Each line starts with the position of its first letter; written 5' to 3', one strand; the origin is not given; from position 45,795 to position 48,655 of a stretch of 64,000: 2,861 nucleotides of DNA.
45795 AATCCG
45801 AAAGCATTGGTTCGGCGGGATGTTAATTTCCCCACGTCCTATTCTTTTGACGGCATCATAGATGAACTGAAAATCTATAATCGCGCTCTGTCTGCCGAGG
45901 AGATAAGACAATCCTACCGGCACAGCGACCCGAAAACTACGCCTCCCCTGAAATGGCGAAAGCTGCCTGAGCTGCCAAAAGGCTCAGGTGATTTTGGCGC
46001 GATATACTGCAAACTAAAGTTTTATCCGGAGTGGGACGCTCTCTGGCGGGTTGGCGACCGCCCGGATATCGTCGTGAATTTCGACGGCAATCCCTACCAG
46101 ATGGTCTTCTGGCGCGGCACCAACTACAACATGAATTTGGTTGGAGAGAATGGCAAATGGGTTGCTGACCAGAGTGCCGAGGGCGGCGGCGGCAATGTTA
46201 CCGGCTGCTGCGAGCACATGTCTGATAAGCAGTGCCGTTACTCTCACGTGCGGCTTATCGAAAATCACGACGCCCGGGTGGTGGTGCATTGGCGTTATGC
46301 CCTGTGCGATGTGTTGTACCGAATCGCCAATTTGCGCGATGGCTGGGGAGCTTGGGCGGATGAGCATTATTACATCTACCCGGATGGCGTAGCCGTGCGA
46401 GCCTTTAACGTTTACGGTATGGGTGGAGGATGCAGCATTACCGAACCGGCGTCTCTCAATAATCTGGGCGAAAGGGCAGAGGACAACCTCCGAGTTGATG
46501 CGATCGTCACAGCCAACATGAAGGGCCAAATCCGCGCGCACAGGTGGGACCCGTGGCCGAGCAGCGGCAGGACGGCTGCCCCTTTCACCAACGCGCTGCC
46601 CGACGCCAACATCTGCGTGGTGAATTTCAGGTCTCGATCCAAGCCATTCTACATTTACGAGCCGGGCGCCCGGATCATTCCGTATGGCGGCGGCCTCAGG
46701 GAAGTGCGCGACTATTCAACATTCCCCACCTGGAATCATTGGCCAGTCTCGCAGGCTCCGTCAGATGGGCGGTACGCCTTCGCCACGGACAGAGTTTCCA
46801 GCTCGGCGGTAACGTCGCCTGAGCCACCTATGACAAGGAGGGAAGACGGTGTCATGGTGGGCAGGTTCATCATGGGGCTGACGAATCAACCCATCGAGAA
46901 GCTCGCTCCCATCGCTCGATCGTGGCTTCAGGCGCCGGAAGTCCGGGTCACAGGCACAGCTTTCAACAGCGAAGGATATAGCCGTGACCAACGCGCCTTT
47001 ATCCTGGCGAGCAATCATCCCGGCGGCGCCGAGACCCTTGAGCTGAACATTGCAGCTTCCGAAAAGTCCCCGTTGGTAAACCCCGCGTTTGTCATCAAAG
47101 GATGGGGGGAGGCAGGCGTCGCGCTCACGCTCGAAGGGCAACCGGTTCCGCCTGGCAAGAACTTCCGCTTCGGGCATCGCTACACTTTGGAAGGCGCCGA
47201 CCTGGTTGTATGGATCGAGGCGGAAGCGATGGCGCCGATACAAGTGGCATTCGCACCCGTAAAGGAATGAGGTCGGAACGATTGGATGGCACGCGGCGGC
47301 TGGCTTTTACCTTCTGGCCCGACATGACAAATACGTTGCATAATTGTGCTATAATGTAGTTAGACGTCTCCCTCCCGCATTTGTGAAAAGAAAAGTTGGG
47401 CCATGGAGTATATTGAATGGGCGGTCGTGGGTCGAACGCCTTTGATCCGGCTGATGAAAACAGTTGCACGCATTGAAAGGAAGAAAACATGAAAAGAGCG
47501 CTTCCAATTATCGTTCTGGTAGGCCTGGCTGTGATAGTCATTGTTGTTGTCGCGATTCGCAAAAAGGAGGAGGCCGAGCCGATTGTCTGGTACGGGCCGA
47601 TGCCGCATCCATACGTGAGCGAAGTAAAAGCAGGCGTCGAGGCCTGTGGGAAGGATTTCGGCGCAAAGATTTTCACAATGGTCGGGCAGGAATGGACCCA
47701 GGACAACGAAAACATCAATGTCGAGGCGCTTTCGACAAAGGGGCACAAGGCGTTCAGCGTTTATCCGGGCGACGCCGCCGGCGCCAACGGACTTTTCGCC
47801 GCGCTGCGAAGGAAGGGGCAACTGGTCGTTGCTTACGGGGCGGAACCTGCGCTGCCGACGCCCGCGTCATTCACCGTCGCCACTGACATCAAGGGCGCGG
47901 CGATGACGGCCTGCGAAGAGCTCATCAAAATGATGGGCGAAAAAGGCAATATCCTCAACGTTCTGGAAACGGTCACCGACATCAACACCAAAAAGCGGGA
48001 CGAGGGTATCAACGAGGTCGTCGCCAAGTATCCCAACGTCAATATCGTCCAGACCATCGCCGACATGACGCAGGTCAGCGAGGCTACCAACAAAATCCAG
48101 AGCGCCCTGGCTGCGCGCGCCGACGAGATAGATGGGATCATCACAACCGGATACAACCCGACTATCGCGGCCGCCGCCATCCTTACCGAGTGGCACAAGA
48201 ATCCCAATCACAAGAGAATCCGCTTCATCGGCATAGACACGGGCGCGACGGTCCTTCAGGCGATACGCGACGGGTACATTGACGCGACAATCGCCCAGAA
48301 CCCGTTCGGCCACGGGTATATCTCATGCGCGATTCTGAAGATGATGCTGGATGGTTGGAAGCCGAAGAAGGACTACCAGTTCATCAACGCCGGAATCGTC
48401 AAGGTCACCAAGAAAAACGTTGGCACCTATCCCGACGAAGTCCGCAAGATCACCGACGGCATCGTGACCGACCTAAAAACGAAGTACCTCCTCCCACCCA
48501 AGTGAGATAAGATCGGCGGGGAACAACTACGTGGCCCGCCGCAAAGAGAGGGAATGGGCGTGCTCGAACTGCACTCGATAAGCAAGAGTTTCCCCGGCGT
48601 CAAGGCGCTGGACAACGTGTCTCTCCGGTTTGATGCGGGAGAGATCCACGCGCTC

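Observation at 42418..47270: Tandem paralogs with LamG plus an uncharacterised domain of about 440 aa heading a sugar-uptake locus: candidate new carbohydrate-active family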

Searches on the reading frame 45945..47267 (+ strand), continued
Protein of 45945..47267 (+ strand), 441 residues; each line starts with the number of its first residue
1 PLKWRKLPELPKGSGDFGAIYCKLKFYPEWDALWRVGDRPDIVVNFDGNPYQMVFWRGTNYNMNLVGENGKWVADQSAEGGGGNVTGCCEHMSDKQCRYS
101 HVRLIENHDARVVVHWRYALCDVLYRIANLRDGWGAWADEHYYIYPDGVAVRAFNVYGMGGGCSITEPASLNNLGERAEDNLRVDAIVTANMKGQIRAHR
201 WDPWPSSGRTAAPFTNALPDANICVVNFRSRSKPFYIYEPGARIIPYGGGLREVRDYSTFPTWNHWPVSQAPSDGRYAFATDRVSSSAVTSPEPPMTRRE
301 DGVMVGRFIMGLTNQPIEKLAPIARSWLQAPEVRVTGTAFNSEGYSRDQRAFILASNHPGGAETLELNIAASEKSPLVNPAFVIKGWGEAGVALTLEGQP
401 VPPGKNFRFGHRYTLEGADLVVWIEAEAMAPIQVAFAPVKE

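Call 78: search_protein_families(library=pfam, proteins=[L038:12453-13469:-, L038:8562-9143:+, L038:6689-8071:+, L052:4017-6227:+, L021:9574-11121:+, L013:3045-5504:+, L051:11295-13793:+, L061:6576-7490:+, L061:7432-8571:+, L081:4107-6386:+], max_evalue=0.0001)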
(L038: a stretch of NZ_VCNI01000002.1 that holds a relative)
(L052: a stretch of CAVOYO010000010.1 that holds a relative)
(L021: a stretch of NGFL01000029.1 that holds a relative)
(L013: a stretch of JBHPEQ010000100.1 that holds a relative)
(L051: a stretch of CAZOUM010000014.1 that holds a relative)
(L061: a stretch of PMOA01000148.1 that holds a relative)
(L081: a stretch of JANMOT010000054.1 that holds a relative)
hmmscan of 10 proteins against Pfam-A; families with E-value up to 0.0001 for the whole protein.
L038:12453-13469:- (338 aa): 1 family
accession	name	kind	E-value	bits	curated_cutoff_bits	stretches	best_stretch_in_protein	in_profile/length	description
PF02126.24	PTE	-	8.2e-47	160.5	22.4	1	44-328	10-297/298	Phosphotriesterase family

L038:8562-9143:+ (193 aa): 4 families
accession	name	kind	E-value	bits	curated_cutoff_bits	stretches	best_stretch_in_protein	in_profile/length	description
PF04542.20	Sigma70_r2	-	3.6e-14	52.8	24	1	25-94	1-70/71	Sigma-70 region 2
PF08281.18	Sigma70_r4_2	-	3.3e-07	30.3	25.7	1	129-168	3-42/54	Sigma-70, region 4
PF07638.17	Sigma70_ECF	-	2.3e-05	24.8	21.1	1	32-176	32-175/185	ECF sigma factor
PF04545.22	Sigma70_r4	-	5.1e-05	23.1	24.1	1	135-182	3-50/50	Sigma-70, region 4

L038:6689-8071:+ (460 aa): 2 families
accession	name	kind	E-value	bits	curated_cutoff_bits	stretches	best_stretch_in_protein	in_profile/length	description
PF13472.12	Lipase_GDSL_2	-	1e-13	52.6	32.9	1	44-230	1-176/178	GDSL-like Lipase/Acylhydrolase family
PF00657.28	Lipase_GDSL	-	2.3e-06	28.4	23.6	1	43-234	2-205/208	GDSL-like Lipase/Acylhydrolase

L052:4017-6227:+ (736 aa): 4 families
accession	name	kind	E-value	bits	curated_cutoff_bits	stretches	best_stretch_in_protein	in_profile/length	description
PF24067.1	Beta-prop_BT_1020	-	2e-86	289.9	27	1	170-387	3-232/236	BT_1020-like, N-terminal beta propeller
PF22585.3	Sialidase-like_CBM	-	2.6e-17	63.6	27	1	563-635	1-67/156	Sialidase-like, CBM domain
PF07691.17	PA14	-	8.1e-13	48.9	24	1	47-137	42-143/147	PA14 domain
PF13088.12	BNR_2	-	1.5e-07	31.5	31.4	1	415-481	187-252/277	BNR repeat-like domain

L021:9574-11121:+ (515 aa): 2 families
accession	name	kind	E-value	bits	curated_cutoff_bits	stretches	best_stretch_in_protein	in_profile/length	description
PF00370.27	FGGY_N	-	2.4e-64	217.7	28.8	1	5-251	1-244/245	FGGY family of carbohydrate kinases, N-terminal domain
PF02782.22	FGGY_C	-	7.8e-31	107.8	27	1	263-457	3-196/198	FGGY family of carbohydrate kinases, C-terminal domain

L013:3045-5504:+ (819 aa): 7 families
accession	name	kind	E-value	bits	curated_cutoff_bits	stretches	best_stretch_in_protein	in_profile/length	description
PF07691.17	PA14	-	8.5e-16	58.5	24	1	679-812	2-144/147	PA14 domain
PF00703.27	Glyco_hydro_2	-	2.2e-15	57.8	23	1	208-303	1-109/109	Glycosyl hydrolases family 2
PF02837.24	Glyco_hydro_2_N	-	1.1e-14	55.2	28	1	96-201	63-164/169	Glycosyl hydrolases family 2, sugar binding domain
PF13287.12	Fn3_assoc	-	1.7e-13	50.9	23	1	606-661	1-56/59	Fn3 associated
PF13290.12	CHB_HEX_C_1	-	2.2e-12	47.1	22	1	602-660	8-66/67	Chitobiase/beta-hexosaminidase C-terminal domain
PF02836.23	Glyco_hydro_2_C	-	7.5e-12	45.4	21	1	346-490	36-188/302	Glycosyl hydrolases family 2, TIM barrel domain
PF22666.2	Glyco_hydro_2_N2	-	9.3e-11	42.5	27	1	97-177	47-127/167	Glycosyl hydrolase 2 galactose-binding domain-like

L051:11295-13793:+ (832 aa): 4 families
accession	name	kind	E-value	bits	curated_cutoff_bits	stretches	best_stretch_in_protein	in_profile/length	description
PF13620.12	CarboxypepD_reg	-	5.6e-14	52.7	32.3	0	350-404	1-46/82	Carboxypeptidase regulatory-like domain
PF02369.22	Big_1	-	2.5e-07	31.1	34.9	0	735-788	19-77/93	Bacterial Ig-like domain (group 1)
PF13715.12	CarbopepD_reg_2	-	1.3e-05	25.5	32.2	0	542-597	2-57/88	CarboxypepD_reg-like domain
PF24107.1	DUF7382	-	6e-05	23.3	27.4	0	736-759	21-44/65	Domain of unknown function (DUF7382)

L061:6576-7490:+ (304 aa): 1 family
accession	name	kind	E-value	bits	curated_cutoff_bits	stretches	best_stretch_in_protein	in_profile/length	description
PF00701.28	DHDPS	-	1.8e-57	194.7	22.1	1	8-295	2-284/289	Dihydrodipicolinate synthetase family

L061:7432-8571:+ (379 aa): 1 family
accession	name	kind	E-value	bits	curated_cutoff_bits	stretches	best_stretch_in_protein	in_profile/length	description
PF04166.17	PdxA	-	3.6e-105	351.9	27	1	56-348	2-286/286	Pyridoxal phosphate biosynthetic protein PdxA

L081:4107-6386:+ (759 aa): 1 family
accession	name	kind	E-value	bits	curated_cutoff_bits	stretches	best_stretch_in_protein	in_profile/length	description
PF17389.8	Bac_rhamnosid6H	-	1.2e-27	97.5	24.5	1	332-653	3-337/339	Bacterial alpha-L-rhamnosidase 6 hairpin glycosidase domain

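Call 79: search_dna_similar(query=window:45945-47267:+, collection=plasmids, mode=protein, max_evalue=0.00001, max_rows=20)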
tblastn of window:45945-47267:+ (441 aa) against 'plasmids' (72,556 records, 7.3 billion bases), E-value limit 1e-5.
No match.

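Call 82: search_solved_structures(query=A4, max_evalue=10, show_alignments=3)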
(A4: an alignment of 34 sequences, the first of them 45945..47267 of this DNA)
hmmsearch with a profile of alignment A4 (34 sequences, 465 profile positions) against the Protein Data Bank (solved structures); distinct sequences matched with E-value up to 10: 3.
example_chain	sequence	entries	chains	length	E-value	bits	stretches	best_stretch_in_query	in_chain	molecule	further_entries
7dnm_B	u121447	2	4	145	0.25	13.4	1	37-79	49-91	AgCarC2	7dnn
3i9f_A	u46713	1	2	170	1.3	11.1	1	117-167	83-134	Putative type 11 methyltransferase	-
4fo0_A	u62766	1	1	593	1.5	10.9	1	64-111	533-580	Actin-related protein 8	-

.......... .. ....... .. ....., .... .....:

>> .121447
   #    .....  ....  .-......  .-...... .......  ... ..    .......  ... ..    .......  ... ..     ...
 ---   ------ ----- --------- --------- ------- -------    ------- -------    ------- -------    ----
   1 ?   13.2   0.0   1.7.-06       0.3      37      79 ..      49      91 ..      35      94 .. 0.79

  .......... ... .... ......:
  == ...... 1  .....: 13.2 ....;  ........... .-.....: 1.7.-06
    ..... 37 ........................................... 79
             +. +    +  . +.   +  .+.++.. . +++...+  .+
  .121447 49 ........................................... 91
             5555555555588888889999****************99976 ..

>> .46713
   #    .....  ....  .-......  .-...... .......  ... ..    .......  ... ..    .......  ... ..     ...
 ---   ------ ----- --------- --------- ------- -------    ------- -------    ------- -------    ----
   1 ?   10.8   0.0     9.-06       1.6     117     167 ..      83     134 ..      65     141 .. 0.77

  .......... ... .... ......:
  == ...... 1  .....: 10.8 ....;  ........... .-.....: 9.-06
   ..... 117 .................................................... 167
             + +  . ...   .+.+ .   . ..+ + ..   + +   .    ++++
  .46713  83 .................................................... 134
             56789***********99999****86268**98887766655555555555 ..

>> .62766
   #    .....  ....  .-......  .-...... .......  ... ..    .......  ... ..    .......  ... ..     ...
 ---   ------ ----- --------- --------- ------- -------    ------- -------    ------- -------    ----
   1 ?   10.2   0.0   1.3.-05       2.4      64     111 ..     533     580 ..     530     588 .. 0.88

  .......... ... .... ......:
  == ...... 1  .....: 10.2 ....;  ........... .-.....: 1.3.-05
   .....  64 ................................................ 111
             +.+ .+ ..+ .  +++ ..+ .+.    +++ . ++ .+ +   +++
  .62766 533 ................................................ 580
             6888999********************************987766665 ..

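Call 96: search_protein_families(library=ncbifam, proteins=[L021:2948-3838:+, L021:3929-4567:+, L021:4601-4966:+, L021:5397-6383:+, L021:8906-9553:+, L021:9574-11121:+, L021:11123-12553:+], max_evalue=0.00001)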
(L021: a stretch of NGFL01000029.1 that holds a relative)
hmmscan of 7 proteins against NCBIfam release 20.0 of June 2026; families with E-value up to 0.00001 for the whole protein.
L021:2948-3838:+ (296 aa): 0 families

L021:3929-4567:+ (212 aa): 0 families

L021:4601-4966:+ (121 aa): 0 families

L021:5397-6383:+ (328 aa): 13 families
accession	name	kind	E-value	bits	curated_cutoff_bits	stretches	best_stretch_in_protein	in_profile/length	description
TIGR02637.1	RhaS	equivalog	1.8e-41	142.3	342.25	1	42-294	3-259/302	rhamnose ABC transporter substrate-binding protein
NF011937.0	PRK15408.1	equivalog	6.1e-35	120.7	384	1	37-304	27-296/340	autoinducer 2 ABC transporter substrate-binding protein LsrB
NF007254.0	PRK09701.1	equivalog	2.1e-31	109.2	335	1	38-301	25-296/311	D-allose transporter substrate-binding protein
NF052284.1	rhzpin_SBP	equivalog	7.2e-29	100.8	420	1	50-298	14-262/289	rhizopine catabolism ABC transporter substrate-binding protein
NF007936.0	PRK10653.1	equivalog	6.8e-27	94.5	337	1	42-296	31-282/295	ribose ABC transporter substrate-binding protein RbsB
TIGR02634.1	xylF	equivalog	4.1e-15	56.2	389.55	1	52-256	13-220/302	D-xylose ABC transporter substrate-binding protein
NF041827.1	YtfQ_transport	equivalog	1.8e-12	46.9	510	1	81-280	68-276/320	galactofuranose ABC transporter, galactofuranose-binding protein YtfQ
NF008185.0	PRK10936.1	equivalog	6.6e-11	41.7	200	1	51-289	61-297/346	TMAO reductase system periplasmic protein TorT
TIGR02955.1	TMAO_TorT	equivalog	2.9e-10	39.9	310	1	50-252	12-215/295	TMAO reductase system periplasmic protein TorT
NF047341.1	lactose_RbsR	equivalog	9.9e-10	38.2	382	1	41-288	66-303/331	ribose utilization transcriptional repressor RbsR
NF007680.0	PRK10355.1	equivalog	1.1e-09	37.9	504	1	61-255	49-246/331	D-xylose ABC transporter substrate-binding protein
NF011924.1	PRK15395.1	equivalog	5.6e-08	32.2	420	1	61-272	50-277/329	galactose/glucose ABC transporter substrate-binding protein MglB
NF007449.0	PRK10014.1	subfamily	8.4e-06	25.1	310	0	43-244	70-267/342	Mal regulon transcriptional regulator MalI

L021:8906-9553:+ (215 aa): 28 families (the best 25 are shown)
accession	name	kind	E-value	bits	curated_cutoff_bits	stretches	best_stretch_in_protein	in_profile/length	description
NF005123.0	PRK06557.1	subfamily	8e-80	267.7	251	1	1-215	8-222/223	L-ribulose-5-phosphate 4-epimerase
NF006047.0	PRK08193.1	subfamily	4e-55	186.9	257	1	1-214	1-223/231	L-ribulose-5-phosphate 4-epimerase AraD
TIGR00760.1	araD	equivalog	8.7e-54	182.1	389.1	1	1-214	1-221/228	L-ribulose-5-phosphate 4-epimerase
NF009003.0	PRK12348.1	subfamily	7.5e-53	179.5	331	1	2-214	1-220/228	L-ribulose-5-phosphate 4-epimerase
NF009625.0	PRK13145.1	equivalog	6.1e-49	166.7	369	1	2-212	5-224/235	L-ribulose-5-phosphate 4-epimerase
NF009002.0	PRK12347.1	subfamily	3.6e-44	150.7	386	1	1-214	1-224/231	L-ribulose-5-phosphate 4-epimerase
NF009691.0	PRK13213.1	equivalog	1.7e-40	138.9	489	1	1-188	1-200/231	L-ribulose-5-phosphate 4-epimerase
NF005302.0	PRK06833.1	equivalog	2.6e-34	118.6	264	1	2-215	3-212/214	L-fuculose-phosphate aldolase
NF053831.1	RU1PAldHalo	equivalog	5.5e-33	114.2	300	1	20-215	18-208/208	ribulose-1-phosphate aldolase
NF004527.0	PRK05874.1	equivalog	6.1e-25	88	308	1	15-200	17-201/218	L-fuculose-phosphate aldolase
NF040649.1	FucA_Meth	equivalog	1.2e-22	80.7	250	1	11-188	8-176/179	L-fuculose phosphate aldolase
NF006413.0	PRK08660.1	equivalog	1.9e-20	73.5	203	1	7-190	4-179/184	aldolase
NF043034.1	OxoTetrPhDc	equivalog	4.7e-20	72.3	250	1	4-204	4-203/205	3-oxo-tetronate 4-phosphate decarboxylase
NF006208.0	PRK08333.1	equivalog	3e-19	69.4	267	1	26-190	26-185/189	aldolase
NF004855.0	PRK06208.1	subfamily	3.2e-18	66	255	1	30-211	68-250/274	class II aldolase/adducin family protein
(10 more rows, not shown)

L021:9574-11121:+ (515 aa): 12 families
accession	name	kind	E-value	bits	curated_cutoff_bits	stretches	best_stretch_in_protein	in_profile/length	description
TIGR01312.1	XylB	equivalog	1.6e-103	346.8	380.25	1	7-500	1-481/481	xylulokinase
TIGR01314.1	gntK_FGGY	equivalog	3.1e-83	280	648.55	1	5-511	1-502/505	gluconokinase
NF008187.0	PRK10939.1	equivalog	1.4e-68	231.8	528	1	2-503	2-504/521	autoinducer-2 kinase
NF011601.0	PRK15027.1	equivalog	3.3e-64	217.1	912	1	7-504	3-481/484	xylulokinase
NF003154.0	PRK04123.1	equivalog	1.1e-56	192.7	428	1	3-506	3-541/554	ribulokinase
TIGR01311.1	glycerol_kin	equivalog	1.3e-54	185.4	590.35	1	5-479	2-471/496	glycerol kinase GlpK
NF000756.0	PRK00047.1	subfamily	2.7e-51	174.4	498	1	2-486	3-479/502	glycerol kinase GlpK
TIGR02628.1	fuculo_kin_coli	equivalog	1.2e-44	153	470.9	1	10-469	7-452/465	L-fuculokinase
TIGR01234.1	L-ribulokinase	equivalog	3.8e-41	141.4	583.25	1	5-503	2-531/536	ribulokinase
TIGR01315.1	5C_CHO_kinase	subfamily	6e-38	130.9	408.7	2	6-271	2-291/541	FGGY family pentulose kinase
TIGR02627.1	rhamnulo_kin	equivalog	6.7e-11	41.4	527.95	1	50-273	43-256/454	rhamnulokinase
NF007925.0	PRK10640.1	equivalog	3.3e-09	35.7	639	1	50-256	49-248/489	rhamnulokinase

L021:11123-12553:+ (476 aa): 1 family
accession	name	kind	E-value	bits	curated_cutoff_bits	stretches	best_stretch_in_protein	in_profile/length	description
NF048012.1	SlpQosIsomSftI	equivalog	1.8e-32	112.6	700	1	72-466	56-436/443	sulfoquinovose isomerase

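Call 99: find_homologous_proteins(query=L038:13502-16258:-, region=1-918, max_evalue=1e-10)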
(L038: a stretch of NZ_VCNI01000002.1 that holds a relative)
Query L038:13502-16258:-, residues 1-918 (918 aa): 436 proteins with E <= 1e-10 among 8000 candidates; the best 120 are listed.
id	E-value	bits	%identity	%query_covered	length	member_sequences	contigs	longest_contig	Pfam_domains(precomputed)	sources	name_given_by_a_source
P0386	0.0e+0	2148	100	100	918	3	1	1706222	PF13385.14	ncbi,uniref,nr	ncbi:LamG domain-containing protein [Flagellimonas algicola]|uniref:LamG domain-containing protein n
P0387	0.0e+0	1604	74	98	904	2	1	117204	PF07953.21,PF13385.14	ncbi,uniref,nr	ncbi:LamG domain-containing protein [Seonamhaeicola sp.]|uniref:LamG domain-containing protein n=1 T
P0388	0.0e+0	1586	72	100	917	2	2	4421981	PF13385.14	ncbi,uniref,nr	ncbi:LamG domain-containing protein [Flagellimonas sp. CMM7]|uniref:LamG domain-containing protein n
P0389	0.0e+0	1419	64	99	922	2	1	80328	PF13385.14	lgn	-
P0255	0.0e+0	1412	66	97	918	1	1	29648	PF13385.14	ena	-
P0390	4.6e-265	900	43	99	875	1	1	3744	PF13385.14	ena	-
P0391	6.2e-264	896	43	100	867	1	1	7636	PF13385.14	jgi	-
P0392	3.2e-261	887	45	69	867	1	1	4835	PF13385.14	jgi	-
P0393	3.3e-261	887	44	98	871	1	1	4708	PF13385.14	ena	-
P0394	3.1e-260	884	42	97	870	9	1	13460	PF13385.14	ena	-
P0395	2.1e-258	878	43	97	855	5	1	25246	PF13385.14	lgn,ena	-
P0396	1.8e-256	872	45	64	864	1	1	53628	PF13385.14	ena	-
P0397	6.5e-256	870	42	100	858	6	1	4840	PF13385.14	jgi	-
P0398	2.5e-254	865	43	99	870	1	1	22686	PF13385.14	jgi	jgi:hypothetical protein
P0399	1.4e-253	862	46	64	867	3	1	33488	PF13385.14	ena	-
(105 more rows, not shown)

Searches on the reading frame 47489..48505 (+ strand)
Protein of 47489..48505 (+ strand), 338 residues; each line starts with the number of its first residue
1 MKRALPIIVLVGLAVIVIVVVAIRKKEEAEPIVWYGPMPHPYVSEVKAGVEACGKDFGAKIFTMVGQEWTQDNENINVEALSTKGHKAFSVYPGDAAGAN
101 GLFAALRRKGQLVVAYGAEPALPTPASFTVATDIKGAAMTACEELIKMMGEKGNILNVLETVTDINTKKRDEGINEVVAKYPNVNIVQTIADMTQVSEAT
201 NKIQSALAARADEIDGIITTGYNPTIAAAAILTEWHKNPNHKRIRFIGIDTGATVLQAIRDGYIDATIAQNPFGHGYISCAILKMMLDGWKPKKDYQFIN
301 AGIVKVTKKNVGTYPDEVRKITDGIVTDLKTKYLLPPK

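Call 9: search_protein_families(library=pfam, proteins=[window:47489-48505:+], max_evalue=0.001)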
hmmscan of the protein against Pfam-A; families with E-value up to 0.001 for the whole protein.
window:47489-48505:+ (338 aa): 1 family
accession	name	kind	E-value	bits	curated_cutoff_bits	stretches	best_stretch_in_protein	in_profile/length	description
PF13407.12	Peripla_BP_4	-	1.8e-39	136.3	35.1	1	39-289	9-256/258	Periplasmic binding protein domain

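Call 15: search_protein_families(library=ncbifam, proteins=[window:47489-48505:+], max_evalue=0.00001)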
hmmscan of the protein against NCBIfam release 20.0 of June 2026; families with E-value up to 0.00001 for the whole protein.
window:47489-48505:+ (338 aa): 3 families
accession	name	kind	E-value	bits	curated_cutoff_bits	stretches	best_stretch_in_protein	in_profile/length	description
NF007936.0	PRK10653.1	equivalog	3.5e-10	39.7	337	1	35-294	33-284/295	ribose ABC transporter substrate-binding protein RbsB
NF052284.1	rhzpin_SBP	equivalog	1.5e-08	34.1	420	1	33-286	6-254/289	rhizopine catabolism ABC transporter substrate-binding protein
NF041827.1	YtfQ_transport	equivalog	8.9e-06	24.8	510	0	137-296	135-296/320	galactofuranose ABC transporter, galactofuranose-binding protein YtfQ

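Call 68: search_solved_structures(query=window:47489-48505:+, max_evalue=0.00001)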
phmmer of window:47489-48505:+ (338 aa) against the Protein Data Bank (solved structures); distinct sequences matched with E-value up to 0.00001: 22.
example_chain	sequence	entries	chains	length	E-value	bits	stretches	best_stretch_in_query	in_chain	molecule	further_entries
3c6q_B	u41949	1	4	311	1.2e-15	60.9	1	36-286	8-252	Sugar ABC transporter, periplasmic sugar-binding protein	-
2qvc_A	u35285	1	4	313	2e-15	60.2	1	36-286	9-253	Sugar ABC transporter, periplasmic sugar-binding protein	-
2h3h_A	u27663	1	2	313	2e-15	60.2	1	36-286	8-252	Sugar ABC transporter, periplasmic sugar-binding protein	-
4ry0_A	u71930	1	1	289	9e-15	58.1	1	40-303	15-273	Probable ribose ABC transporter, substrate-binding protein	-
5ibq_A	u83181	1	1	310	1e-14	57.9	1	40-302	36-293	Probable ribose ABC transporter, substrate-binding protein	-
5xsd_A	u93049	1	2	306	8.4e-14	54.9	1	38-314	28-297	Periplasmic binding protein/LacI transcriptional regulator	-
5xsj_X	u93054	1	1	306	1.2e-13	54.4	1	38-314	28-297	Periplasmic binding protein/LacI transcriptional regulator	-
5xss_X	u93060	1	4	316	1.4e-13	54.2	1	38-314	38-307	Periplasmic binding protein/LacI transcriptional regulator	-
2ioy_A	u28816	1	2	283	2.2e-13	53.5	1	38-311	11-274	Periplasmic sugar-binding protein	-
7x0g_A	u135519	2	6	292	3.7e-12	49.5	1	99-314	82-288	CbpA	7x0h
5hqj_A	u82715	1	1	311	1.3e-11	47.7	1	40-314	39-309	Periplasmic binding protein/LacI transcriptional regulator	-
4rs3_A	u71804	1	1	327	1.4e-11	47.6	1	73-326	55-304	ABC transporter, carbohydrate uptake transporter-2 (CUT2) family, periplasmic sugar-bindin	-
5hko_A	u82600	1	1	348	1.7e-11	47.3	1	73-326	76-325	ABC transporter, carbohydrate uptake transporter-2 (CUT2) family, periplasmic sugar-bindin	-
7x0p_A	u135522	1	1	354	1.1e-09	41.4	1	40-292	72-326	CbpD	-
4rsm_A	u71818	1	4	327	2e-09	40.5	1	42-311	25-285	Periplasmic binding protein/LacI transcriptional regulator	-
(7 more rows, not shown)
